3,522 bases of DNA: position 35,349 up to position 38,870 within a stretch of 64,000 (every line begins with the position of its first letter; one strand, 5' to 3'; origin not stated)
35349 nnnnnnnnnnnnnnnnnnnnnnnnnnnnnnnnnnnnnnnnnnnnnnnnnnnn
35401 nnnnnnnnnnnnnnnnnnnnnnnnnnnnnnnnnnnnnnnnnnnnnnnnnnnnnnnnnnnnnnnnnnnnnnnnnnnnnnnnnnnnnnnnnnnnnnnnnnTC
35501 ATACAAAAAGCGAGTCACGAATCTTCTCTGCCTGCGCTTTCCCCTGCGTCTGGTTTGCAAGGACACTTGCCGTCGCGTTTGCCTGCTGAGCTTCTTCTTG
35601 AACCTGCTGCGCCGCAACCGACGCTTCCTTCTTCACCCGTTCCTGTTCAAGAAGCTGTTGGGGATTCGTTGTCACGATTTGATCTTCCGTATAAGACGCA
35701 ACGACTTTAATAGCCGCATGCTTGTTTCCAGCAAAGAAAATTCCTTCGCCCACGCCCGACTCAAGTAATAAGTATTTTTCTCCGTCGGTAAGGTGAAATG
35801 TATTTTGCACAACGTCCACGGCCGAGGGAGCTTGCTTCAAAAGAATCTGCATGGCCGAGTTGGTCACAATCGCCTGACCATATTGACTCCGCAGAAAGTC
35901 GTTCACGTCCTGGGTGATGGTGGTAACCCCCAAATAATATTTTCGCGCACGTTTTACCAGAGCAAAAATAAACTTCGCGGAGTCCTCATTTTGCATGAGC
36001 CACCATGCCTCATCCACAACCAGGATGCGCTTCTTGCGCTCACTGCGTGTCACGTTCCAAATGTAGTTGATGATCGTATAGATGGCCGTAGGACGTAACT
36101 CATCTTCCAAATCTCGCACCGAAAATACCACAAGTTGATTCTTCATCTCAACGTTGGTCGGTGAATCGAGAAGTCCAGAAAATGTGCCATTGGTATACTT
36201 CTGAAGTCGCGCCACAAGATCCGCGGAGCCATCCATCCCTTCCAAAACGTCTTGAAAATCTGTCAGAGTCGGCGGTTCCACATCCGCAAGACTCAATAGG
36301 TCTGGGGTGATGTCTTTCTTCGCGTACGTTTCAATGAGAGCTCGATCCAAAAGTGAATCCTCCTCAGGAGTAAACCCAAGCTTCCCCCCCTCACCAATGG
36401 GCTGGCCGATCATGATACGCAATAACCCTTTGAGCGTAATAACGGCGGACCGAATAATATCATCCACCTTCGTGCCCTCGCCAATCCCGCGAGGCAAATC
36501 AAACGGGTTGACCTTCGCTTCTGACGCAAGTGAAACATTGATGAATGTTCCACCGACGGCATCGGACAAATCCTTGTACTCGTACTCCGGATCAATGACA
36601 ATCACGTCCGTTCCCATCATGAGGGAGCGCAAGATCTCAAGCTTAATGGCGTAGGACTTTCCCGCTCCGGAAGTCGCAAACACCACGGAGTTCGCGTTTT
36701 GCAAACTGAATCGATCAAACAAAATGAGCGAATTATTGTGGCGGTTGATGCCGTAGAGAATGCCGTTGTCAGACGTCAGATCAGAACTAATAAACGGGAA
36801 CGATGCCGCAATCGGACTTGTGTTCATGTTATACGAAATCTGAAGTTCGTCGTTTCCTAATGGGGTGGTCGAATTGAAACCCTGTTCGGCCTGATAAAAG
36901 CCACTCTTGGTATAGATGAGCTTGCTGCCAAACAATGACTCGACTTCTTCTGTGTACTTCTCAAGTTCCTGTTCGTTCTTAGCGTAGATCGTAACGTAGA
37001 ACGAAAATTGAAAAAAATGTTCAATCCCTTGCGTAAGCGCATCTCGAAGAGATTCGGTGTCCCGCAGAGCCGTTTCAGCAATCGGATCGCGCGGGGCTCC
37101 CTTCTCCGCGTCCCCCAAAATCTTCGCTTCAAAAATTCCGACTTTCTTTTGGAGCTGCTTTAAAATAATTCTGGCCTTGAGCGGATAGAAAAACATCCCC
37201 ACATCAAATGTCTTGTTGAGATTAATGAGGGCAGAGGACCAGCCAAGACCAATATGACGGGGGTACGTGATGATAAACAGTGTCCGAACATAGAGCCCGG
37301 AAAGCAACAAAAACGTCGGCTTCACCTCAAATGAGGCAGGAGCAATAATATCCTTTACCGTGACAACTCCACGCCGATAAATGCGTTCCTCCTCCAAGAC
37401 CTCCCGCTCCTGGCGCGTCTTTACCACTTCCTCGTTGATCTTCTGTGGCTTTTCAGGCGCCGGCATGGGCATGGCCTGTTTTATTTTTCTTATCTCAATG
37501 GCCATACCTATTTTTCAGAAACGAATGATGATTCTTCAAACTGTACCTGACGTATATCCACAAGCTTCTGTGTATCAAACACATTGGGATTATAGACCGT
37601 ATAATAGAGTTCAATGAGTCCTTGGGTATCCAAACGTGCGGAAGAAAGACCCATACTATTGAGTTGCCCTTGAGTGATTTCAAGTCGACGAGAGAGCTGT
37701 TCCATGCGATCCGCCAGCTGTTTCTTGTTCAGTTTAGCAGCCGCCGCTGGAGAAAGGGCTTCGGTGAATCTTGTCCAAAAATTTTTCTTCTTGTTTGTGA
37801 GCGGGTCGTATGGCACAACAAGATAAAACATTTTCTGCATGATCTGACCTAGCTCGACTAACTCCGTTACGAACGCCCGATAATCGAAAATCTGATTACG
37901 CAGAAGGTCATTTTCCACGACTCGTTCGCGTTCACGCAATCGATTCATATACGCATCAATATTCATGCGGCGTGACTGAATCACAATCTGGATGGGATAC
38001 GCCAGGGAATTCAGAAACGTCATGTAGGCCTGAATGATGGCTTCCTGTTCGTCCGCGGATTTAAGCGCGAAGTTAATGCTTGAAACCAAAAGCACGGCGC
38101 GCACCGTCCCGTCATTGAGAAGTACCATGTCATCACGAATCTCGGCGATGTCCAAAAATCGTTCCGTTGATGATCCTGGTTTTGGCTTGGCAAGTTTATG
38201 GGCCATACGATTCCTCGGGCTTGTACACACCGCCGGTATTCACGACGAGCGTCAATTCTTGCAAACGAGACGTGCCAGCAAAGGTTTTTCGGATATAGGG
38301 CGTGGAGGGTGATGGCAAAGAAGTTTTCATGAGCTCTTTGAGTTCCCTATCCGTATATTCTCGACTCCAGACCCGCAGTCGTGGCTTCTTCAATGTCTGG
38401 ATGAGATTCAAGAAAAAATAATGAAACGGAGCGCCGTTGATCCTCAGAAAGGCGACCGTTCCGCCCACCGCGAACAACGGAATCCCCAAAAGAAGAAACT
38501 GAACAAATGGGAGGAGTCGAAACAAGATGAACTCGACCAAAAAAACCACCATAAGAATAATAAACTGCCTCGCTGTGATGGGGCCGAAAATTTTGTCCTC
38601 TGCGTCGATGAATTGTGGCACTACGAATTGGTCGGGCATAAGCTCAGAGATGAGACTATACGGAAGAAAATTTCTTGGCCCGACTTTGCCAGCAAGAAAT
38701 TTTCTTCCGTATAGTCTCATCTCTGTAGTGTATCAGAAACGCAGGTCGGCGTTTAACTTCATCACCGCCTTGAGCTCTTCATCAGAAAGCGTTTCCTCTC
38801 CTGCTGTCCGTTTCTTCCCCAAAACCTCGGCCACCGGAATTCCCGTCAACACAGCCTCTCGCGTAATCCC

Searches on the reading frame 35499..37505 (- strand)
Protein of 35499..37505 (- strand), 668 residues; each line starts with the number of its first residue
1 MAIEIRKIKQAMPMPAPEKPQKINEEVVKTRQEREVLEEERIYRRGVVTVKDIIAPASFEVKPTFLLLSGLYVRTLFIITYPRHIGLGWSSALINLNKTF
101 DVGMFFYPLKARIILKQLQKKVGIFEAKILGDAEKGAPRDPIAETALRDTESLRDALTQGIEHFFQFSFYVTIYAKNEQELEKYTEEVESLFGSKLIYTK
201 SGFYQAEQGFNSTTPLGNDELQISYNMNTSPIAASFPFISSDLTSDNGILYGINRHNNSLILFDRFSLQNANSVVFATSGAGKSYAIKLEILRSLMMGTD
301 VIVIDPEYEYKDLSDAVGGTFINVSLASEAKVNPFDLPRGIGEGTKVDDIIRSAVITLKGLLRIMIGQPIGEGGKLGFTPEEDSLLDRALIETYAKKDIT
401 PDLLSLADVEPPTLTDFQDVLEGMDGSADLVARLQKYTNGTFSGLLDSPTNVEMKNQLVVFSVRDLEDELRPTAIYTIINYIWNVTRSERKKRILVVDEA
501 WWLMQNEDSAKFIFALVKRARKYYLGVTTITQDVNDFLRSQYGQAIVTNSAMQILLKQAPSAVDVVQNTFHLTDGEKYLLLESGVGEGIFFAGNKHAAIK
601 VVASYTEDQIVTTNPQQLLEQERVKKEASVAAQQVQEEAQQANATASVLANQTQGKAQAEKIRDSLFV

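Call 38: search_protein_families(library=pfam, proteins=[window:35499-37505:-], max_evalue=0.001)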
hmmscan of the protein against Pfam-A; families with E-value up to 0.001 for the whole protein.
window:35499-37505:- (668 aa): 3 families
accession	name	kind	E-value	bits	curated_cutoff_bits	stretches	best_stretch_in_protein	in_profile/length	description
PF19044.6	P-loop_TraG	-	4e-27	95.3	25.8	2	436-581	191-343/413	TraG P-loop domain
PF12846.13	AAA_10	-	4.1e-10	39.7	27.5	1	485-548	232-297/362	AAA-like domain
PF01935.23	DUF87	-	6.2e-07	30.2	23.2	1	275-337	28-92/220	Helicase HerA, central domain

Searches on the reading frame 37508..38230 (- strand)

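Call 38: search_protein_families(library=pfam, proteins=[window:37508-38230:-], max_evalue=0.001)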
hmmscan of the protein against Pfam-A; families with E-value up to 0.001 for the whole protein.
window:37508-38230:- (240 aa): 0 families

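Call 77: search_protein_families(library=ncbifam, proteins=[window:37508-38230:-], max_evalue=0.01)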
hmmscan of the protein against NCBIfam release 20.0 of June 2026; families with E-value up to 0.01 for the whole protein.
window:37508-38230:- (240 aa): 6 families
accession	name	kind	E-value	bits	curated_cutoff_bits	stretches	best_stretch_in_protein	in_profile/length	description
NF045975.1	VirB4_plasma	equivalog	1.3e-09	36.4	590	1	17-147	99-240/894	Mbov_0397 family ICE element conjugal transfer ATPase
NF010427.0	PRK13853.1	equivalog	8.4e-06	23.9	957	1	20-196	10-172/789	type IV secretion system protein VirB4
NF041427.1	TrsD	subfamily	2.8e-05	24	200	1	31-101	24-99/201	TrsD/TraD family conjugative transfer protein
NF042935.1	SCO6880_fam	subfamily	8e-05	21.7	60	1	159-217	232-290/477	SCO6880 family protein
NF045971.1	conju_CD1110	equivalog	0.00043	18.7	325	1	44-116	24-98/752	VirB4-like conjugal transfer ATPase, CD1110 family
TIGR00549.1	mevalon_kin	equivalog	0.0095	15.5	163.05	0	157-202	208-249/276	mevalonate kinase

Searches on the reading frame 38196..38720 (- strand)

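Call 38: search_protein_families(library=pfam, proteins=[window:38196-38720:-], max_evalue=0.001)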
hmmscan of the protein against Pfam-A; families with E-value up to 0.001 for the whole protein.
window:38196-38720:- (174 aa): 1 family
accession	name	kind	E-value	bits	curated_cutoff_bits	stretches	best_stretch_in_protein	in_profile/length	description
PF12666.12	PrgI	-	3.5e-09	37.5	27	1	34-117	2-90/91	PrgI family protein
